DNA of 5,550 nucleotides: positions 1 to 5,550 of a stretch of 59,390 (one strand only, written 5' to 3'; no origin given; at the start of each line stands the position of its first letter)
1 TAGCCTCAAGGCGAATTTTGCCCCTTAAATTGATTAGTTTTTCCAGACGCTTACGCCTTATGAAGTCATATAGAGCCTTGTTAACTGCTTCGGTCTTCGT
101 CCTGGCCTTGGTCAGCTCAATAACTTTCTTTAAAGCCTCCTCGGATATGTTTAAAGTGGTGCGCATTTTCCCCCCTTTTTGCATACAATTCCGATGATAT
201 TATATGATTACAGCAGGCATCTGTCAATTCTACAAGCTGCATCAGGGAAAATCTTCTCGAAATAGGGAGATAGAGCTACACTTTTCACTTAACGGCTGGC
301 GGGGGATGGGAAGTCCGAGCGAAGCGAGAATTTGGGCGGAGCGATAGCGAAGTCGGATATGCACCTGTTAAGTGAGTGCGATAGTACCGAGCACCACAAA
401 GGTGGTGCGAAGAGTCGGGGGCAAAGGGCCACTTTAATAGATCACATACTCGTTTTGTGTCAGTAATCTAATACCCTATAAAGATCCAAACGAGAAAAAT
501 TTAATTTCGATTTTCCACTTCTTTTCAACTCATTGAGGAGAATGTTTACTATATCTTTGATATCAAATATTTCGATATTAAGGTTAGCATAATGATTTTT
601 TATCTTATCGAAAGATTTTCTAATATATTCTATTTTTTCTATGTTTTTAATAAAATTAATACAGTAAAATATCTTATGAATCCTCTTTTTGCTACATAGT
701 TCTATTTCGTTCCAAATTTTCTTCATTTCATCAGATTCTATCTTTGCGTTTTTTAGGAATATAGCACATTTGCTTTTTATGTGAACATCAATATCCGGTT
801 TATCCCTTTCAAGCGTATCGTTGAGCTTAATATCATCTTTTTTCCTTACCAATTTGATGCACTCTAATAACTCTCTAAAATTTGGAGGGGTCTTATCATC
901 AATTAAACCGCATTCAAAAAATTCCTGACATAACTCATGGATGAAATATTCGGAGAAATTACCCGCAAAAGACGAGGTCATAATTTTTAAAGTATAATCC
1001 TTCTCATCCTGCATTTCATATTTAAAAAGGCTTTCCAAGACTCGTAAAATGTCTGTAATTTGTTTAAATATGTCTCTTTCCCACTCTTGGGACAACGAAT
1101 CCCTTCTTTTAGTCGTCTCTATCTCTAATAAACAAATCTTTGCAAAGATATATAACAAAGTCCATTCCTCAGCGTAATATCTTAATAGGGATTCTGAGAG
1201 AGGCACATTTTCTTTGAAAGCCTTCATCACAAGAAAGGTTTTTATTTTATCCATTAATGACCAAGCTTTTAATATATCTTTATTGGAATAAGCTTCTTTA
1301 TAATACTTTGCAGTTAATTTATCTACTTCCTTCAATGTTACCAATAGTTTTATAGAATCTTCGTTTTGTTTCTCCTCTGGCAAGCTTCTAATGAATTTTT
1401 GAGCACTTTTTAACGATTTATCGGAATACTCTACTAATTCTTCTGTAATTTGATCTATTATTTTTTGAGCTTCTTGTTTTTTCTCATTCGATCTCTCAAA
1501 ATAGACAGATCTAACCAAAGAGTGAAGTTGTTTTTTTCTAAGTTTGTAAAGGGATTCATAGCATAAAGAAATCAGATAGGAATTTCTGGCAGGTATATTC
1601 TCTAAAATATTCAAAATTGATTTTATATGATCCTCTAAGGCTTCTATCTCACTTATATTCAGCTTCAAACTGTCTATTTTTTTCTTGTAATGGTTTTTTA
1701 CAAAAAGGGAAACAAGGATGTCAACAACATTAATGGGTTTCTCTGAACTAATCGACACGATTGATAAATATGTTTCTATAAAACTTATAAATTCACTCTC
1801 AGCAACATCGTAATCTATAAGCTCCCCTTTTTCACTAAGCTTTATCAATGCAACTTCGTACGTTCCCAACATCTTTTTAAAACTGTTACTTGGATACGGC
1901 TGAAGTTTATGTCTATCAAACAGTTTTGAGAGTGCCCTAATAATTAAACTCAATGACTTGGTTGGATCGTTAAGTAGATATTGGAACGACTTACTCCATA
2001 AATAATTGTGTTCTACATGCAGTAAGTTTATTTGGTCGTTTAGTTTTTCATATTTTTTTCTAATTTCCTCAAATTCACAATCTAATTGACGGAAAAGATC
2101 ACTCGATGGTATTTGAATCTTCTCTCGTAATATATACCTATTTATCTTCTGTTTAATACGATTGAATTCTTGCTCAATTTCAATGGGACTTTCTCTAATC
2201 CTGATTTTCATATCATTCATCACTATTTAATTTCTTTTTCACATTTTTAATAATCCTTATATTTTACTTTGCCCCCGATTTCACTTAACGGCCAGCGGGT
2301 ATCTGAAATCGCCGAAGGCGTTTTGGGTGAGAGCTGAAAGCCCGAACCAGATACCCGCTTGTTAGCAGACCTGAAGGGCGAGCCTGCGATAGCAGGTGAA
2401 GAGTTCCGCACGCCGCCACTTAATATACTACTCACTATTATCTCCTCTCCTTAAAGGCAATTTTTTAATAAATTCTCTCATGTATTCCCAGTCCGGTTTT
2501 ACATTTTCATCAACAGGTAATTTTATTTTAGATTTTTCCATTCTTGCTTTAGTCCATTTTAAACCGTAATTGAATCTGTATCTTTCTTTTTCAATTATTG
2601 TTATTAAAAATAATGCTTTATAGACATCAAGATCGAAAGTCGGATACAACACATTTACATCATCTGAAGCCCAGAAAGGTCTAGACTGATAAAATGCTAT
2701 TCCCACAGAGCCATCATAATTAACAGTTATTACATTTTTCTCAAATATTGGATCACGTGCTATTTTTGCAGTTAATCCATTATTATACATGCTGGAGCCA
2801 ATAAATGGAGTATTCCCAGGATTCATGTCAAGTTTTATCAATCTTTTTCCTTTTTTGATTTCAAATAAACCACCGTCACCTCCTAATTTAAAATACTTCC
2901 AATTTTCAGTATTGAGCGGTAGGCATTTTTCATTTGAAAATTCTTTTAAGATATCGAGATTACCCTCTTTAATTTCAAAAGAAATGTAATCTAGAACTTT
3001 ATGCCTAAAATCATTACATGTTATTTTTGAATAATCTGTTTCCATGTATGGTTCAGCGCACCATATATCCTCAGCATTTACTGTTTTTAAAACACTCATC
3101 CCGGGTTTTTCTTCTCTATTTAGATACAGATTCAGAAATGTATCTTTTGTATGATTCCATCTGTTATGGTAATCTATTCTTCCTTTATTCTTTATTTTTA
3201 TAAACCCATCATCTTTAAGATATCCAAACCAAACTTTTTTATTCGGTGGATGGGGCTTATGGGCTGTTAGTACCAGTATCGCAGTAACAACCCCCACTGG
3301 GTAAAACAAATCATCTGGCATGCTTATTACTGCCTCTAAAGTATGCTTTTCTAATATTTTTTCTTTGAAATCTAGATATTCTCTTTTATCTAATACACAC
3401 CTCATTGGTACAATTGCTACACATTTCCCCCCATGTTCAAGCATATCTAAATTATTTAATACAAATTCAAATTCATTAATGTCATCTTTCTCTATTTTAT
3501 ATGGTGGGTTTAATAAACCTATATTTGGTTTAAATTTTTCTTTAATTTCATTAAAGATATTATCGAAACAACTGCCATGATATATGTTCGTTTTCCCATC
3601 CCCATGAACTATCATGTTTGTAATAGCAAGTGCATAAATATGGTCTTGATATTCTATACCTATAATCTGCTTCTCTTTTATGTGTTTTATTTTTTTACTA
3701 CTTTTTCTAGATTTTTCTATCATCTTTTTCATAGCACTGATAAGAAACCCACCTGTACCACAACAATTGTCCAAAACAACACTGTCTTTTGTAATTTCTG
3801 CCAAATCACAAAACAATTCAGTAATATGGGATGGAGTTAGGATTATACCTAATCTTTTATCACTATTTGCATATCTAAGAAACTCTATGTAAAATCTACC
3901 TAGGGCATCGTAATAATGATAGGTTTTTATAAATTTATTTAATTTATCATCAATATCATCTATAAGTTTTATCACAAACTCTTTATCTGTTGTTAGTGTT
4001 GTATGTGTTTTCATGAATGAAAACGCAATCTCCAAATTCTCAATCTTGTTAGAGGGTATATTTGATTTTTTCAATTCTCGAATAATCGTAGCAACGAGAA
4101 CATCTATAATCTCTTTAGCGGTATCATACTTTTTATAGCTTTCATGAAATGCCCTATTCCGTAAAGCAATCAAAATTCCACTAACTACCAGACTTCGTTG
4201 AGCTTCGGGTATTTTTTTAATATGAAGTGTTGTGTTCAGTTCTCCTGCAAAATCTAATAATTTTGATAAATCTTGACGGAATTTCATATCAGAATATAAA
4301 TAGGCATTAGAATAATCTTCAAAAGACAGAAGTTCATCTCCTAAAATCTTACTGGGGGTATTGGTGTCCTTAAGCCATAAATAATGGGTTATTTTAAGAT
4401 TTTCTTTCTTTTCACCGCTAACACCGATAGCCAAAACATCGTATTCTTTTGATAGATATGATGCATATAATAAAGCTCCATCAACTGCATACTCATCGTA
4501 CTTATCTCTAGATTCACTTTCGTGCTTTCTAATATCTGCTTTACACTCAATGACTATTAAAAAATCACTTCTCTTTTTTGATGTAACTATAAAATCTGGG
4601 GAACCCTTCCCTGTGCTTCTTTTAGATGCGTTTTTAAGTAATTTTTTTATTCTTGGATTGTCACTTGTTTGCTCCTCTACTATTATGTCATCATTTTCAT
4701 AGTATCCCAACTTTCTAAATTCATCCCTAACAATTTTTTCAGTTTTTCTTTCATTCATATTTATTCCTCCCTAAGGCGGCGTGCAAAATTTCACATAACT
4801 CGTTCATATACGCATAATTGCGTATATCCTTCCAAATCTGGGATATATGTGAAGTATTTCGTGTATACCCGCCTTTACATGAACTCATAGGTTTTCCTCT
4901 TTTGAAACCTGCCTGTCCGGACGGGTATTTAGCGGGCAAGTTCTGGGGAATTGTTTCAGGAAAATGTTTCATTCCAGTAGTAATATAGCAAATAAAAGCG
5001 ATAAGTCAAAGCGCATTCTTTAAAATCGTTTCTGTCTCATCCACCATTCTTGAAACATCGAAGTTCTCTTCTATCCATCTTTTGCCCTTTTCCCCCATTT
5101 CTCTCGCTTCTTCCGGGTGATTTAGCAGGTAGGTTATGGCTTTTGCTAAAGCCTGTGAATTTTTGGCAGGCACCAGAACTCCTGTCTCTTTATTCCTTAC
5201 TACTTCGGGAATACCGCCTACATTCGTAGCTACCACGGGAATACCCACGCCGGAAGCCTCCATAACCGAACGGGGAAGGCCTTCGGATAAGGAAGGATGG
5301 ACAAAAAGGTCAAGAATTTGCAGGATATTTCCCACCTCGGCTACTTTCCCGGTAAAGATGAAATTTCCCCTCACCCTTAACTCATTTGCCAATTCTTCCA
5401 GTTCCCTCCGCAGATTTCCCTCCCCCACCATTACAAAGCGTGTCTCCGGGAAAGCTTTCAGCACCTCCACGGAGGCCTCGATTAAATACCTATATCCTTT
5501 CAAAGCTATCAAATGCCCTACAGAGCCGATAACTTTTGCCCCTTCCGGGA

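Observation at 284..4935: Conserved GC-rich structured element alternating with AT-rich ORFs: an attC-like gene-cassette architecture with no integrase in view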

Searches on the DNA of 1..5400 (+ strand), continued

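Call 69: search_with_rna_model(model_id=R1, sources=[L172, L174, L175, L176, L177], max_evalue=0.1)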
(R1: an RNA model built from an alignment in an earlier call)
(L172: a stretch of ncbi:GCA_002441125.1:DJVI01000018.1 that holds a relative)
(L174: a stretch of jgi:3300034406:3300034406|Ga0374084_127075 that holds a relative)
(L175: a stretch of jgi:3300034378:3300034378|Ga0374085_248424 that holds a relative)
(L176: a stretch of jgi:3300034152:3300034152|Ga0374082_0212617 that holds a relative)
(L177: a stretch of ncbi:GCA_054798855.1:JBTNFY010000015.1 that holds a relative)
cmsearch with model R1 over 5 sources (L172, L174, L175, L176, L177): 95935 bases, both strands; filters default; matches with E-value up to 0.1: 11.
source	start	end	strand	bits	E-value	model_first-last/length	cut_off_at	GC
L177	15433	15528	-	80.8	7.7e-17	1-93/93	no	0.56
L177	14363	14465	-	69.8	3.2e-14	1-93/93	no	0.57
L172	12530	12626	-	64.2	7.1e-13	1-93/93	no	0.53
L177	17951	18046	-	53.5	2.6e-10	1-93/93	no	0.53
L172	15398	15491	-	53.5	2.7e-10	1-93/93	no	0.44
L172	9877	9962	-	50.2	1.6e-09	1-93/93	no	0.37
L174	11599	11699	-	41.9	1.6e-07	1-93/93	no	0.55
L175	11599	11699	-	41.9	1.6e-07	1-93/93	no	0.55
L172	17215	17302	-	41.5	1.9e-07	1-93/93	no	0.36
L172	16629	16723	-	24.9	0.0018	1-93/93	no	0.27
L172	19003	19091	-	23.6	0.0037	1-93/93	no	0.33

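Call 83: search_with_rna_model(model_id=R1, sources=[L005, L006, L007, L008, L012, L014, L015, L016, L020, L021, L024, L025, L029, L037, L039, L049, L051, L053, L054, L055, L057, L058, L059, L061, L062, L063, L066, L067, L068, L069, L070, L071, L078, L080, L081, L082, L083, L086, L088, L089, L090, L092, L093, L094, L096, L099, L101, L103, L106, L108, L112, L113, L115, L116, L118, L121, L128, L131, L133, L134, L135, L137, L141, L142, L145, L146, L147, L148, L150, L152, L156, L158, L159, L161, L165, L166, window, L172, L174, L177], max_evalue=0.0001, make_alignment=true)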
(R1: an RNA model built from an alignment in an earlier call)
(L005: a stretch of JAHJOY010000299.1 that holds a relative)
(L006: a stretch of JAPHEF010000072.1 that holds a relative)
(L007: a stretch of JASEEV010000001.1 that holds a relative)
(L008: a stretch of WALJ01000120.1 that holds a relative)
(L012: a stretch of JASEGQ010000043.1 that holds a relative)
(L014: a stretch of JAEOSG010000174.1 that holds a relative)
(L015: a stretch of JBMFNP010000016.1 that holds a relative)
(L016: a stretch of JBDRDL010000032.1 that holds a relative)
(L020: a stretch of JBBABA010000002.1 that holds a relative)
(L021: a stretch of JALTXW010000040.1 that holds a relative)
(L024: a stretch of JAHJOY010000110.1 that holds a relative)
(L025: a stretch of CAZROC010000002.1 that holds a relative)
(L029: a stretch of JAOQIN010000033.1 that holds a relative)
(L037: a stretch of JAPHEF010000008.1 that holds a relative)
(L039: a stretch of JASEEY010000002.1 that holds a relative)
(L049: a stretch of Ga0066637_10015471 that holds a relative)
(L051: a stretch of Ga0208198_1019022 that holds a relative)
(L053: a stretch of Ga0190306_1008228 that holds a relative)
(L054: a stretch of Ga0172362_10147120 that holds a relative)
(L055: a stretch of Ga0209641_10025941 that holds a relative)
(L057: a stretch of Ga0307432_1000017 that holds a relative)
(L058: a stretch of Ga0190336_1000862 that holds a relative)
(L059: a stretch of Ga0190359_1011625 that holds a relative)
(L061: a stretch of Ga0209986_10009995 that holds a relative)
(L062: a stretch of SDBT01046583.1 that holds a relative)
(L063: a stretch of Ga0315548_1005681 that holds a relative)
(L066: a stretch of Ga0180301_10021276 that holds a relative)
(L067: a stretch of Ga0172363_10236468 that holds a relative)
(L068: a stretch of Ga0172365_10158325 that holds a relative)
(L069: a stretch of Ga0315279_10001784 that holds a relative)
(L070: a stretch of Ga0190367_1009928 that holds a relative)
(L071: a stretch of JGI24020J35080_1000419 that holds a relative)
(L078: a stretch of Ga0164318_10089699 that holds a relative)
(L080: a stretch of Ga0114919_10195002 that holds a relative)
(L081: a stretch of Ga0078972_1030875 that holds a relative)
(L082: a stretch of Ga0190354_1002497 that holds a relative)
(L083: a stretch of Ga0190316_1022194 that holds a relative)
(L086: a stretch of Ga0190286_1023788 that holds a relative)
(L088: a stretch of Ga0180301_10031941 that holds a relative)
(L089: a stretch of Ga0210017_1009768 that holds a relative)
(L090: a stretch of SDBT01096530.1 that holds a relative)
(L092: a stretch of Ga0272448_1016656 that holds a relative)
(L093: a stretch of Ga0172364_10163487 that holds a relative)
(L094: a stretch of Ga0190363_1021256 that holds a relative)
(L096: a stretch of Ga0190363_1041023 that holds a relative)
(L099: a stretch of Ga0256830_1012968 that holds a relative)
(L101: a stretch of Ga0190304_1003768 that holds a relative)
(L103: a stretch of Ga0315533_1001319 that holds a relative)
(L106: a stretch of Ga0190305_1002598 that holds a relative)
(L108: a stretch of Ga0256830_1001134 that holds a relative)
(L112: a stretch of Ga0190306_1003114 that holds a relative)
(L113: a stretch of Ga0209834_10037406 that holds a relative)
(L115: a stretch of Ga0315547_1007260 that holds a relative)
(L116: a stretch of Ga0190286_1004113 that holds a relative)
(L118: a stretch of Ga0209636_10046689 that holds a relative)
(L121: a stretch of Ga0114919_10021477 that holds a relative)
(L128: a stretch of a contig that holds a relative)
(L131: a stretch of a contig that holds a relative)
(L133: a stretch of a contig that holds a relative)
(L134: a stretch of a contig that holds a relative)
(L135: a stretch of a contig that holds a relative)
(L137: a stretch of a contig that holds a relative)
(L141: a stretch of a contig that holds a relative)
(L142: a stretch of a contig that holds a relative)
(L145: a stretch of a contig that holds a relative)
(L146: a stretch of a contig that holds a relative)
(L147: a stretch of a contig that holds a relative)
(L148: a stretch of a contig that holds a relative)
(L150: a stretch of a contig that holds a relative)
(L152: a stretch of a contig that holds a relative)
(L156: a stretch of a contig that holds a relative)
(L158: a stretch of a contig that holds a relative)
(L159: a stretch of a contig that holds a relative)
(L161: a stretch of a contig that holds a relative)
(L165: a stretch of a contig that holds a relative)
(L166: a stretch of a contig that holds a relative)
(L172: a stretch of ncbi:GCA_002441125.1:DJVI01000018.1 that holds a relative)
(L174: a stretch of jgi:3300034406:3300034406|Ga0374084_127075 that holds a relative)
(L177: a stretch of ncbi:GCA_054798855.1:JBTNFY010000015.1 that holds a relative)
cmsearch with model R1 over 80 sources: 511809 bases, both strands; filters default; matches with E-value up to 0.0001: 157.
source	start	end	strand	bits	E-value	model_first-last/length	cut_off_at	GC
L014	84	176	-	104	1.1e-21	1-93/93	no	0.53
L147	1327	1419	-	104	1.1e-21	1-93/93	no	0.53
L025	4805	4897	+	101.6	4.4e-21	1-93/93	no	0.54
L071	3678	3770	+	100.8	7e-21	1-93/93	no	0.55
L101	5409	5501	+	100.5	8.2e-21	1-93/93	no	0.53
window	2278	2370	+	94.7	2e-19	1-93/93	no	0.53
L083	138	230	+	94.7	2e-19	1-93/93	no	0.54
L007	4915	5007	+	93.7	3.4e-19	1-93/93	no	0.45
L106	3370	3462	-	93.3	4.1e-19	1-93/93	no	0.54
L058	5545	5637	-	88.9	4.8e-18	1-93/93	no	0.55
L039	513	605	-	88.2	7.1e-18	1-93/93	no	0.51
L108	3332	3424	-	87.4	1.1e-17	1-93/93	no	0.53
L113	939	1034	+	87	1.3e-17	1-93/93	no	0.53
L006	1927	2018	-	86.8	1.5e-17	1-93/93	no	0.57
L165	1919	2005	-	85.9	2.5e-17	1-93/93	no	0.47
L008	140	229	+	85.8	2.6e-17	1-93/93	no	0.48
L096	335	431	+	82.7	1.4e-16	1-93/93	no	0.53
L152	1516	1612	-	82.7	1.4e-16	1-93/93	no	0.53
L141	11014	11101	+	81.7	2.5e-16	1-93/93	no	0.5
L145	2309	2396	-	81.7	2.5e-16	1-93/93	no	0.5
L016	541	630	+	81.5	2.7e-16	1-93/93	no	0.51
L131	2205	2293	+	81.2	3.3e-16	1-93/93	no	0.51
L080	1286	1369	-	81.1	3.4e-16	1-93/93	no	0.55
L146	1006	1101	+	81.1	3.6e-16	1-93/93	no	0.48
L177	15433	15528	-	80.8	4.1e-16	1-93/93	no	0.56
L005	85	184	+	80.8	4.2e-16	1-93/93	no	0.43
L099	1012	1096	+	79.9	6.7e-16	1-93/93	no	0.53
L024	161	261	-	78.7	1.3e-15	1-93/93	no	0.45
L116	863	961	+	78.4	1.5e-15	1-93/93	no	0.52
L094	1324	1413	+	77.1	3.1e-15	1-93/93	no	0.49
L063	2849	2944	+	75.9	6.2e-15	1-93/93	no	0.44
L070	2014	2108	-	75.5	7.4e-15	1-93/93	no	0.49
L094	2395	2496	+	74.5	1.3e-14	1-93/93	no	0.54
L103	9430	9525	+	73.9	1.8e-14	1-93/93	no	0.46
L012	3006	3105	-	73.9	1.8e-14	1-93/93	no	0.57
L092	1095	1193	+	73.2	2.7e-14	1-93/93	no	0.48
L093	689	778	+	73.1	2.9e-14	1-93/93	no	0.42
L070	2609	2702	-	73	3e-14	1-93/93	no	0.49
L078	897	988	-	72.8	3.3e-14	1-93/93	no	0.51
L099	179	271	+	72.8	3.4e-14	1-93/93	no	0.52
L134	557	653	-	72.6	3.7e-14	1-93/93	no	0.4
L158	2147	2243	+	72.6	3.7e-14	1-93/93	no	0.4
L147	6929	7012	-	72.1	4.9e-14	1-93/93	no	0.49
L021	638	721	+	72.1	5e-14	1-93/93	no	0.52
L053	1529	1624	-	71.6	6.4e-14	1-93/93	no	0.49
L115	3744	3840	+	71.6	6.5e-14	1-93/93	no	0.54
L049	2280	2378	-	71.3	7.5e-14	1-93/93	no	0.47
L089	6724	6822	-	71.3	7.5e-14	1-93/93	no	0.47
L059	223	318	+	70.2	1.4e-13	1-93/93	no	0.47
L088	148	246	+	70.1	1.5e-13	1-93/93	no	0.53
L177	14363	14465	-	69.8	1.7e-13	1-93/93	no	0.57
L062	682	771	+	69.6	2e-13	1-93/93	no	0.47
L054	923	1018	+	69.1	2.5e-13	1-93/93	no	0.54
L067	604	699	-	69.1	2.5e-13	1-93/93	no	0.54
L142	1538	1620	+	68.2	4.2e-13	1-93/93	no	0.49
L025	5680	5775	+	67.5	6.2e-13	1-93/93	no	0.5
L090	336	432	+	67.5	6.2e-13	1-93/93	no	0.54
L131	221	310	+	67.4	6.7e-13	1-93/93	no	0.5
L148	3871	3963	+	66.9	8.5e-13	1-93/93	no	0.52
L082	592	690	-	66.5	1.1e-12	1-93/93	no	0.57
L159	2336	2434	-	66.5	1.1e-12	1-93/93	no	0.56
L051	1226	1324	-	66.4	1.1e-12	1-93/93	no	0.53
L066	3778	3867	-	65.8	1.6e-12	1-93/93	no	0.49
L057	2782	2886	-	65.1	2.4e-12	1-93/93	no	0.55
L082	2144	2244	-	65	2.4e-12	1-93/93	no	0.52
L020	752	837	-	64.4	3.5e-12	1-93/93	no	0.44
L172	12530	12626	-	64.2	3.8e-12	1-93/93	no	0.53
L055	691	786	+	64.1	4.1e-12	1-93/93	no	0.47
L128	910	999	-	64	4.2e-12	1-93/93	no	0.53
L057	4184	4279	-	63.9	4.5e-12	1-93/93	no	0.46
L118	2509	2604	+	63.9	4.5e-12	1-93/93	no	0.46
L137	1962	2062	-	63.8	4.8e-12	1-93/93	no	0.53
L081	456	547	+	63.8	4.9e-12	1-93/93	no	0.51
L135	3211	3304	-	63.6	5.5e-12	1-93/93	no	0.48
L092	5712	5810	+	63.2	6.7e-12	1-93/93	no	0.51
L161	3473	3568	+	62.7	8.9e-12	1-93/93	no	0.44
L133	609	708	+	62.7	9e-12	1-93/93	no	0.56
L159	1036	1114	-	62.4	1e-11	1-93/93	no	0.44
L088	2430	2519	+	62.3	1.1e-11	1-93/93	no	0.42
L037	3127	3213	+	62.1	1.2e-11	1-93/93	no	0.48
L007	3657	3754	+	61.4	1.8e-11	1-93/93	no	0.52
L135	2204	2299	-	60.1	3.6e-11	1-93/93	no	0.59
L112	1496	1585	+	59.9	4.1e-11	1-93/93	no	0.51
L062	1760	1851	+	59.9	4.1e-11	1-93/93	no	0.51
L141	9986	10102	+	59.8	4.4e-11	1-93/93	no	0.49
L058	158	250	-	59.7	4.4e-11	1-93/93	no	0.53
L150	937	1032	-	59.5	5e-11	1-93/93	no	0.42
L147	6022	6117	-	59.3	5.7e-11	1-93/93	no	0.51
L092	6317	6411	+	59.1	6.4e-11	1-93/93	no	0.46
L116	163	250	+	58.6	8.2e-11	1-93/93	no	0.45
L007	2395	2479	+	58.4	9.2e-11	1-93/93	no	0.45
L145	127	222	-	58.2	1e-10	1-93/93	no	0.53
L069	7792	7890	+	58.2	1.1e-10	1-93/93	no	0.46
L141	6230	6328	+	58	1.1e-10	1-93/93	no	0.49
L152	390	492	-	57.2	1.8e-10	1-93/93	no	0.54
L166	2269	2359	-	57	2e-10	1-93/93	no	0.51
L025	7164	7255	+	56.9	2.2e-10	1-93/93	no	0.47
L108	12608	12706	-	55.5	4.6e-10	1-93/93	no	0.54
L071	4381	4477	+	55.5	4.7e-10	1-93/93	no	0.57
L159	3389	3476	-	55.4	4.9e-10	1-93/93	no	0.49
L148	102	195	+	54.9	6.5e-10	1-93/93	no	0.57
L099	3166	3259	+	54.6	7.5e-10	1-93/93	no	0.53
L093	1382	1475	+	54.3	9e-10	1-93/93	no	0.43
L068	1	76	-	54.1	9.8e-10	1-78/93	3'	0.41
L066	2260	2358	-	54.1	1e-09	1-93/93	no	0.52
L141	4432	4521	+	53.6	1.3e-09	1-93/93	no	0.51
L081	5054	5150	+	53.6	1.3e-09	1-93/93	no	0.47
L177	17951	18046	-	53.5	1.4e-09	1-93/93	no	0.53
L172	15398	15491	-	53.5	1.4e-09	1-93/93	no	0.44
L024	873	958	-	53.3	1.5e-09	1-93/93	no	0.49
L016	1852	1939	+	52.3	2.7e-09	1-93/93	no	0.39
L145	4670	4756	-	52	3.1e-09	1-93/93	no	0.48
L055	100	183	+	51.9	3.4e-09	1-93/93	no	0.56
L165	181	279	-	51.6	3.9e-09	1-93/93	no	0.47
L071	2236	2327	+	51.6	3.9e-09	1-93/93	no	0.5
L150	2870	2964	-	51.6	4e-09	1-93/93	no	0.49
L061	6404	6499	+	51.1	5.1e-09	1-93/93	no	0.56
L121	4640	4735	+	51.1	5.1e-09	1-93/93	no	0.56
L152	2219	2317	-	50.4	7.7e-09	1-93/93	no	0.53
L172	9877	9962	-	50.2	8.7e-09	1-93/93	no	0.37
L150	4046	4141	-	50.1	8.8e-09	1-93/93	no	0.53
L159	1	82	-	49.7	1.1e-08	1-93/93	no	0.52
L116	2429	2524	+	49.7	1.1e-08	1-93/93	no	0.52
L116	4351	4444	+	48.8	1.8e-08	1-93/93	no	0.48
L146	432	513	+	48.8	1.8e-08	1-93/93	no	0.5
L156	4797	4898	+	48.6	2e-08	1-93/93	no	0.54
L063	1890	1985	+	47.7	3.4e-08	1-93/93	no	0.41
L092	2543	2641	+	47.6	3.5e-08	1-93/93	no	0.57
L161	1285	1381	+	47.4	4e-08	1-93/93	no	0.43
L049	3191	3280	-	47.3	4.1e-08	1-93/93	no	0.47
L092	138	228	+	47.3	4.2e-08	1-93/93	no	0.45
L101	62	154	+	45.7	9.9e-08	1-93/93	no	0.47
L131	1870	1964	+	45.5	1.1e-07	1-93/93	no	0.46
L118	743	835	+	44.6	1.9e-07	1-93/93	no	0.51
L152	2930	3034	-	44.3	2.2e-07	1-93/93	no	0.52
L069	2798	2888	+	44.1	2.4e-07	1-93/93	no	0.38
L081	2402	2501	+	43.6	3.3e-07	1-93/93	no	0.5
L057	5953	6045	-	42.8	5.1e-07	1-93/93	no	0.52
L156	3854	3935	+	42.5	6.1e-07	1-93/93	no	0.46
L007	1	68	+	42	7.9e-07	18-93/93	5'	0.53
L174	11599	11699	-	41.9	8.4e-07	1-93/93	no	0.55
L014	4386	4482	-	41.6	9.7e-07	1-93/93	no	0.52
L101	1102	1198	+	41.6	9.7e-07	1-93/93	no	0.52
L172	17215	17302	-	41.5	1e-06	1-93/93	no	0.36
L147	5629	5724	-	41.3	1.1e-06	1-93/93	no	0.5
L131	1115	1210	+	40.9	1.4e-06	1-93/93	no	0.49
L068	587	688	-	40.3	2e-06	1-93/93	no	0.48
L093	77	178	+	40.3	2e-06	1-93/93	no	0.48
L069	513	604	+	40.3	2e-06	1-93/93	no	0.45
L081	4322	4418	+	39.9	2.5e-06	1-93/93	no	0.41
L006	2796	2880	-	39.3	3.4e-06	12-93/93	5'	0.6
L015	2731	2824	+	35.8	2.3e-05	1-93/93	no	0.43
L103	7845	7930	+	35.7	2.5e-05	1-93/93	no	0.51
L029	4380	4474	-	35.5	2.7e-05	1-93/93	no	0.51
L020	2090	2184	-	34.8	4.1e-05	1-93/93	no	0.52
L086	660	752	+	33.5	8.4e-05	1-93/93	no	0.44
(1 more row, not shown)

Alignment A5: 150 matches aligned to the model, 186 columns, each read 5' to 3' on its own strand. Consensus structure (alignment columns), stored with it:
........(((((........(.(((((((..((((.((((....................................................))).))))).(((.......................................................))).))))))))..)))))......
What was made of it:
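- R1 finds 157 matches in 80 sources (call 83).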
